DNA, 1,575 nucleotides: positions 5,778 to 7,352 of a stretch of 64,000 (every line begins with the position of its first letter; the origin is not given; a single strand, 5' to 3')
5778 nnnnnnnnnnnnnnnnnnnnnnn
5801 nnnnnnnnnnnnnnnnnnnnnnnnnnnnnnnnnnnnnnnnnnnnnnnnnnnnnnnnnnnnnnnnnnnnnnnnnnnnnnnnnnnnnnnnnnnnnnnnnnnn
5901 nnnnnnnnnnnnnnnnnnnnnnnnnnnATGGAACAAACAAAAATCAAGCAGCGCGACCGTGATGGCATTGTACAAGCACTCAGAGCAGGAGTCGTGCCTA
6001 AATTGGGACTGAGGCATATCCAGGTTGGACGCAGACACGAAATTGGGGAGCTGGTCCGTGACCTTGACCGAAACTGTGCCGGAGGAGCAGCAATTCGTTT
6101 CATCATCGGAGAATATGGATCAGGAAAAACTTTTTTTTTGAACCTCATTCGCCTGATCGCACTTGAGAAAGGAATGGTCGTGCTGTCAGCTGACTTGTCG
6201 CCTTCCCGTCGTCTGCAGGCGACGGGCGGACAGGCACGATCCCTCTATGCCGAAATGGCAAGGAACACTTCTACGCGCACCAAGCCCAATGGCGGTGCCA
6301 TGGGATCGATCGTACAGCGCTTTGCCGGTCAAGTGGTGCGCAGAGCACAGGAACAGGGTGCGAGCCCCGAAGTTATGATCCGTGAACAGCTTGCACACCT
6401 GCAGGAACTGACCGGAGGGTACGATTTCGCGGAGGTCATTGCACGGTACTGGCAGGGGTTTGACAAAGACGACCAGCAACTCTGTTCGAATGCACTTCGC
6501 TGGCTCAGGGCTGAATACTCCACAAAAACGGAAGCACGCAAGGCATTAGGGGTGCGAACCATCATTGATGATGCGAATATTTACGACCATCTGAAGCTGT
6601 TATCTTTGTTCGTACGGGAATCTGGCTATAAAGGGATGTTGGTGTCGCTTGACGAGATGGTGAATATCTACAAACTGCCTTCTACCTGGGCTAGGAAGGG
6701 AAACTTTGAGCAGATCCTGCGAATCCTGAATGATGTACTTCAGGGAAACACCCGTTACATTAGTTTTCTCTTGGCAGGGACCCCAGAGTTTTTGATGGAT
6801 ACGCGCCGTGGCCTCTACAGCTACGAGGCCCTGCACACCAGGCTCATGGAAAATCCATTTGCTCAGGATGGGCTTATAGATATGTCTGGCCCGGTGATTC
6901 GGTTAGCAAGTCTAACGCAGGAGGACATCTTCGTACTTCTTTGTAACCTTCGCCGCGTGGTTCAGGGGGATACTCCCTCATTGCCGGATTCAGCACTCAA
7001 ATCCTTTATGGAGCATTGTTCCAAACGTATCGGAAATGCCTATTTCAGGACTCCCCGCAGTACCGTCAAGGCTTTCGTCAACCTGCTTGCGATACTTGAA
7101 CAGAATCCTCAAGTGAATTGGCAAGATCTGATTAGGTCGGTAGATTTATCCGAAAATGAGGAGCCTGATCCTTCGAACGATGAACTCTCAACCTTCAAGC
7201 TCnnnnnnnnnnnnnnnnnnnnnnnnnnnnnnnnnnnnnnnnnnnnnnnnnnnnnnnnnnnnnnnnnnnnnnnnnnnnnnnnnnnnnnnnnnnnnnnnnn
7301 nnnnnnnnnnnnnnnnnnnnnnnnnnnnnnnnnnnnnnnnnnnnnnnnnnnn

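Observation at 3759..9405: Intact TerB / DUF2791-like ATPase / DExH-helicase cassette with Shango anti-phage architecture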

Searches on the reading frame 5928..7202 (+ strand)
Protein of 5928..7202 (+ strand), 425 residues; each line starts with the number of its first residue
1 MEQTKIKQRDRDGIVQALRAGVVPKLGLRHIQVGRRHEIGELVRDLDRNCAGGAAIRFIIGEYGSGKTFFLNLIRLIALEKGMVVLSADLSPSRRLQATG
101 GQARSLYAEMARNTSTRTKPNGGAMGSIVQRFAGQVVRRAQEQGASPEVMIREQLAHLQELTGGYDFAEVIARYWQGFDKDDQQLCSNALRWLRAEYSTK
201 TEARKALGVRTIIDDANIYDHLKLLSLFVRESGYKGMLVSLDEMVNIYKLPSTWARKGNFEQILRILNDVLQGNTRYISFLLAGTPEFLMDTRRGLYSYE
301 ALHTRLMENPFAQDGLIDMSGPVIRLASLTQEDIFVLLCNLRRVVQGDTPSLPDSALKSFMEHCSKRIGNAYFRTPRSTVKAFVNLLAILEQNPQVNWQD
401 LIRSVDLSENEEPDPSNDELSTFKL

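Call 5: search_protein_families(library=pfam, proteins=[window:5928-7202:+], max_evalue=0.01)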
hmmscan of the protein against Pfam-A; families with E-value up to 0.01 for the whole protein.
window:5928-7202:+ (425 aa): 4 families
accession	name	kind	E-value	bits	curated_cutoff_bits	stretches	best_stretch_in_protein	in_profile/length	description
PF10923.14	BrxC_BrxD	-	6.6e-144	480.3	22.2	1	6-404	1-412/414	BREX system ATP-binding protein BrxC/D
PF13191.12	AAA_16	-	2.6e-05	25.2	32.6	1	33-116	3-88/167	AAA ATPase domain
PF13401.12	AAA_22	-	4e-05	24.4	27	0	54-120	5-64/130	AAA domain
PF10236.15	DAP3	-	0.0023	17.7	23.1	1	36-87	4-56/311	Mitochondrial ribosomal death-associated protein 3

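Call 6: search_protein_families(library=padloc, proteins=[window:5928-7202:+], max_evalue=0.01)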
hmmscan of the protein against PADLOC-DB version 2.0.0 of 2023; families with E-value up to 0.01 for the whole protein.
window:5928-7202:+ (425 aa): 2 families
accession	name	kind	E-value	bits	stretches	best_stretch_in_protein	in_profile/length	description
PDLC03959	SngB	-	2.2e-168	558.9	1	1-425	1-439/439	-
PDLC02494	BrxD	-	1.7e-43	147.4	1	5-412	3-424/440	BrxD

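Call 7: search_protein_families(library=ncbifam, proteins=[window:5928-7202:+], max_evalue=0.01)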
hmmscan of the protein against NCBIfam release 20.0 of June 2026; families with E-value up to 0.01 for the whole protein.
window:5928-7202:+ (425 aa): 1 family
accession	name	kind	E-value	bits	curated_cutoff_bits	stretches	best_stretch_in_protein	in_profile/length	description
NF033438.1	BREX_BrxD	equivalog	4.2e-42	144.7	350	1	8-410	2-418/423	BREX system ATP-binding protein BrxD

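Call 32: search_solved_structures(query=window:5928-7202:+, max_evalue=1)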
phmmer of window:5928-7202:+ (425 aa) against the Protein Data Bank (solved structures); distinct sequences matched with E-value up to 1: 7.
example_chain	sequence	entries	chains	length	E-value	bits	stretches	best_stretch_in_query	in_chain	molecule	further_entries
9vlb_A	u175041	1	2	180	0.24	13.6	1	327-388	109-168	Ras-related protein Rab7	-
9o9x_A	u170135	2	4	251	0.43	12.7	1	33-87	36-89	ABC transporter ATP-binding protein YtrE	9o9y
6nak_D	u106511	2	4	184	0.46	12.7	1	27-84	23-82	TsaE | ATPase YjeE, predicted to have essential role in cell wall biosynthesis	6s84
6g2j_D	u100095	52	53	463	0.53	12.5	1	205-315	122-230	NADH dehydrogenase [ubiquinone] iron-sulfur protein 2, mitochondrial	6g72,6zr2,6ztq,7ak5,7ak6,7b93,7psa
9n2q_A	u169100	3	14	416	0.78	11.9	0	31-83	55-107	Interferon inducible GTPase 1C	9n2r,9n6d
9n2t_B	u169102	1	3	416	0.79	11.9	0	31-83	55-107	Interferon inducible GTPase 1C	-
6n9a_E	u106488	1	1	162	0.96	11.6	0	37-84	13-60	tRNA threonylcarbamoyladenosine biosynthesis protein TsaE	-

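Call 79: search_dna_similar(query=window:5928-7202:+, collection=plasmids, mode=protein, max_evalue=1e-30, max_rows=25)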
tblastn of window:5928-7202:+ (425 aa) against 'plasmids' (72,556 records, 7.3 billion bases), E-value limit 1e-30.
Records with a match: 686; places in all: 688; records where one place covers at least 80% of the query: 682.
Best place of each record, by identity: 60-80% 30; <60% 656.
By first word of the organism name: Klebsiella 449; Salmonella 144; Escherichia 14; Sulfitobacter 7; Phaeobacter 5; Bradyrhizobium 4; Raoultella 4; Paracoccus 3; Mesorhizobium 3; Burkholderia 3; and 40 more.
By predicted mobility (MOB-suite, as given by PLSDB): conjugative 540; non-mobilizable 102; mobilizable 44.
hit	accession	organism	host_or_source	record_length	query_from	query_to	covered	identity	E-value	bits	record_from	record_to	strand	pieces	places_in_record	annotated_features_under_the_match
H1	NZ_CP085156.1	Pseudosulfitobacter sp. DSM 107133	cell culture,Seawater from the North ...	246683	4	422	99%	67.8%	0e+0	604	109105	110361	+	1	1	ATP-binding protein | TerB N-terminal domain-containing protein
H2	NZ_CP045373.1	Sulfitobacter sp. THAF37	pure culture,Surface of a polyethylene ...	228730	4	425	99%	66.8%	0e+0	602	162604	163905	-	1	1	ATP-binding protein | TerB N-terminal domain-containing protein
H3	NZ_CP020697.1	Sulfitobacter sp. D7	calanoid copepod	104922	4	425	99%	66.8%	0e+0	601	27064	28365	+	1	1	ATP-binding protein | TerB N-terminal domain-containing protein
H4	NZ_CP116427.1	Sulfitobacter faviae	Hexacorallia,culture,Cold water coral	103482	4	425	99%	66.8%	0e+0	601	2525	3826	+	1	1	ATP-binding protein | TerB N-terminal domain-containing protein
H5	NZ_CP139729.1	Sulfitobacter faviae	Bacterial Culture,hydrothermal vent ...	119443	4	425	99%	66.8%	0e+0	601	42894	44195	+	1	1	ATP-binding protein | TerB N-terminal domain-containing protein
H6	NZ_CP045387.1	Ruegeria sp. THAF33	pure culture,Surface of a polyethylene ...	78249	4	425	99%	66.6%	0e+0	601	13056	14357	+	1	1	ATP-binding protein | TerB N-terminal domain-containing protein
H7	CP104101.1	Phaeobacter sp. G2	cell culture,Emiliania huxleyi RCC1216 ...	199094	4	425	99%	66.6%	0e+0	600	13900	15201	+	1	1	ATP-binding protein | TerB N-terminal domain-containing protein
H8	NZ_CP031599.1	Roseovarius indicus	pure culture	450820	4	425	99%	66.6%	0e+0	598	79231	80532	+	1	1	ATP-binding protein | TerB N-terminal domain-containing protein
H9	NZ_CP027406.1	Roseobacter denitrificans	Environment,seaweed, Enteromorpha linza ...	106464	4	422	99%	67.1%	0e+0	598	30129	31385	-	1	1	ATP-binding protein | TerB N-terminal domain-containing protein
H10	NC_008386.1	Roseobacter denitrificans OCh 114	-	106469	4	422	99%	67.1%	0e+0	598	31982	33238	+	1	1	ATP-binding protein | TerB N-terminal domain-containing protein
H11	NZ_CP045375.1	Sulfitobacter sp. THAF37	pure culture,Surface of a polyethylene ...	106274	4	425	99%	66.4%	0e+0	604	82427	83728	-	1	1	ATP-binding protein | TerB N-terminal domain-containing protein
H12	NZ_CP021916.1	Sagittula sp. P11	cell culture,sulfidic waters (60 m) ...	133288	4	425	99%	66.4%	0e+0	603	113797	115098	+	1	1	ATP-binding protein | TerB N-terminal domain-containing protein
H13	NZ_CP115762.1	Paracoccus sp. SCSIO 75233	cell culture,sediment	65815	4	425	99%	66.4%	0e+0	602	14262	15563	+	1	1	ATP-binding protein | TerB N-terminal domain-containing protein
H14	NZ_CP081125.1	Sulfitobacter sp. S190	-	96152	4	425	99%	66.4%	0e+0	601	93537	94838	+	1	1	ATP-binding protein | TerB N-terminal domain-containing protein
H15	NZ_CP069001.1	Sulfitobacter mediterraneus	Skeletonema costatum,The surface ...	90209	4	425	99%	66.1%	0e+0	603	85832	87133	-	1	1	ATP-binding protein | TerB N-terminal domain-containing protein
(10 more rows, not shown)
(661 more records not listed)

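Call 80: search_dna_similar(query=window:5928-7202:+, collection=phages, mode=protein, max_evalue=1e-10, max_rows=10)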
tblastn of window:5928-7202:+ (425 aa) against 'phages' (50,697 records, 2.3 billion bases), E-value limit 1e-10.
No match.

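Call 81: get_annotated_region(hit=H4, flank=6000)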
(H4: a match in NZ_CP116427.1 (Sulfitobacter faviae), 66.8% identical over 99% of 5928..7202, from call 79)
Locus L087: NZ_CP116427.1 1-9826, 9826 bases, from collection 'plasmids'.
description: Sulfitobacter faviae strain SCSIO W_1865 plasmid unnamed4, complete sequence
organism: Sulfitobacter faviae (NCBI taxid 1775881)
taxonomy: Bacteria; Pseudomonadota; Alphaproteobacteria; Rhodobacterales; Roseobacteraceae; Sulfitobacter; Sulfitobacter faviae
host: -; source: Hexacorallia,culture,Cold water coral; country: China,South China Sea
typing (MOB-suite, as given by PLSDB): mobilizable; replicon rep_cluster_392,rep_cluster_517; relaxase MOBP
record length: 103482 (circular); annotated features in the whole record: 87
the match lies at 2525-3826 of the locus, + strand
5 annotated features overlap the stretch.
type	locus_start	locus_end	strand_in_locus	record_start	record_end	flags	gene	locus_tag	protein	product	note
CDS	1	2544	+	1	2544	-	-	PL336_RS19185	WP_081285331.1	TerB N-terminal domain-containing protein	-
CDS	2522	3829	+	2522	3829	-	-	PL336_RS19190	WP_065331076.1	ATP-binding protein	-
CDS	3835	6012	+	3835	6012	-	-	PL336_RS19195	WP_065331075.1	DEAD/DEAH box helicase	-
CDS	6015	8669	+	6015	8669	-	-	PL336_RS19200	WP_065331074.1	PD-(D/E)XK nuclease family protein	-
CDS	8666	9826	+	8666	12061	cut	-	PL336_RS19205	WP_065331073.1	UvrD-helicase domain-containing protein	-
